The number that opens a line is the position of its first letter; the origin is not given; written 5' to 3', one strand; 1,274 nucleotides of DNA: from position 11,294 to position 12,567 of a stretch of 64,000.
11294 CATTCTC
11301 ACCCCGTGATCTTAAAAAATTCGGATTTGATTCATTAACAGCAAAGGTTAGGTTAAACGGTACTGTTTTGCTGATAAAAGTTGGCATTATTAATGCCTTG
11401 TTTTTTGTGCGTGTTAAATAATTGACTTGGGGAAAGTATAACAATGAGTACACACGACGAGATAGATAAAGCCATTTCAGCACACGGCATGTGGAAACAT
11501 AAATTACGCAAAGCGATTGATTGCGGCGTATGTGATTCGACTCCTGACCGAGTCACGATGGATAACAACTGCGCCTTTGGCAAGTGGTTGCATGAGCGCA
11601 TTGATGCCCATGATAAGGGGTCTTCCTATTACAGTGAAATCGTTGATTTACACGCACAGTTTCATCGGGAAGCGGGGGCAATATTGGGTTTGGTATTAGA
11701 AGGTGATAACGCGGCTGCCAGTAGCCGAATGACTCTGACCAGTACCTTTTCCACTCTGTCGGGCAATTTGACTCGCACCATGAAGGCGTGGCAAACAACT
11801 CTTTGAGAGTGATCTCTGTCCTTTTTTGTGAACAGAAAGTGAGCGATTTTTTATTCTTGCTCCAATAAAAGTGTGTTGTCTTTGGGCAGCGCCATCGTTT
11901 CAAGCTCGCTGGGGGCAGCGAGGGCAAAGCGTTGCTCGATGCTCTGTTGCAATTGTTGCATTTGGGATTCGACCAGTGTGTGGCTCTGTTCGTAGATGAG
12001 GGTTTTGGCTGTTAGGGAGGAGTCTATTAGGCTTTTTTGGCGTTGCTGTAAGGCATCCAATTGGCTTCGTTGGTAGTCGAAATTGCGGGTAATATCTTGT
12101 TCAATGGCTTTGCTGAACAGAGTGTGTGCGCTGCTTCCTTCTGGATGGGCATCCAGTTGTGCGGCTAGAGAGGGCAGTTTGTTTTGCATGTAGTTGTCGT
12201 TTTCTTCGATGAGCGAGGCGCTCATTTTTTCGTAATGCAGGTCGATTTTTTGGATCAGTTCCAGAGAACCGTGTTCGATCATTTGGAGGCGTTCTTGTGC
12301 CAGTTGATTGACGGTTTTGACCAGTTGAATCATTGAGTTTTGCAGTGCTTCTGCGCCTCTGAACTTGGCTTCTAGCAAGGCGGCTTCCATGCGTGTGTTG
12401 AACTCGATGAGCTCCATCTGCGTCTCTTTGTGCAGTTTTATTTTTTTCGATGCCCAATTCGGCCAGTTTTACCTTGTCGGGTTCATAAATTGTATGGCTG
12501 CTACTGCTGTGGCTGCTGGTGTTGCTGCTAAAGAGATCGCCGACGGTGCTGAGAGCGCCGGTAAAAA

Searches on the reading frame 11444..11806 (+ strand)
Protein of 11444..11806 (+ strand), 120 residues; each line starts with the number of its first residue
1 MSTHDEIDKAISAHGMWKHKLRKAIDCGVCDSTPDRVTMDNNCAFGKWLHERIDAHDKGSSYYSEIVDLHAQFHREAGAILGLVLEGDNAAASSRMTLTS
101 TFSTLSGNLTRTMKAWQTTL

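Call 3: search_protein_families(library=pfam, proteins=[window:11444-11806:+], max_evalue=1)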
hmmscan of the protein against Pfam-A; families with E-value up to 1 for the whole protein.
window:11444-11806:+ (120 aa): 3 families
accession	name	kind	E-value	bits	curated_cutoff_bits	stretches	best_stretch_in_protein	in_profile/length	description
PF13682.11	CZB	-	5.3e-11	43.2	29.4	1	14-81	1-64/64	Chemoreceptor zinc-binding domain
PF06725.17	3D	-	0.13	12.9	23.8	1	55-84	33-62/72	3D domain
PF21527.2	Stv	-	0.14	13.3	24.2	1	10-59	3-49/121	Putative adhesin Stv domain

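Call 6: search_protein_families(library=ncbifam, proteins=[window:11444-11806:+], max_evalue=0.01)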
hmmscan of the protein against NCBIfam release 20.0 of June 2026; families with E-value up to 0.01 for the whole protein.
window:11444-11806:+ (120 aa): 1 family
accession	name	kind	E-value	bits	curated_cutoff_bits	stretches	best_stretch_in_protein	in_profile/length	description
NF007380.0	PRK09894.1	equivalog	5e-09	35.9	256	1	5-112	13-120/296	diguanylate cyclase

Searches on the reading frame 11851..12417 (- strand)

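Call 3: search_protein_families(library=pfam, proteins=[window:11851-12417:-], max_evalue=1)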
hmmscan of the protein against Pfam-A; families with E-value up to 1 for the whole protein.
window:11851-12417:- (188 aa): 1 family
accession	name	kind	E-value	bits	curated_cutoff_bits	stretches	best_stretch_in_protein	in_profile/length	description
PF14396.12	CFTR_R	-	0.012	15.6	22.5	1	120-183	53-118/213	Cystic fibrosis TM conductance regulator (CFTR), regulator domain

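Call 6: search_protein_families(library=ncbifam, proteins=[window:11851-12417:-], max_evalue=0.01)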
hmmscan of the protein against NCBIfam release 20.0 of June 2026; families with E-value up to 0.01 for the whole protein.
window:11851-12417:- (188 aa): 0 families
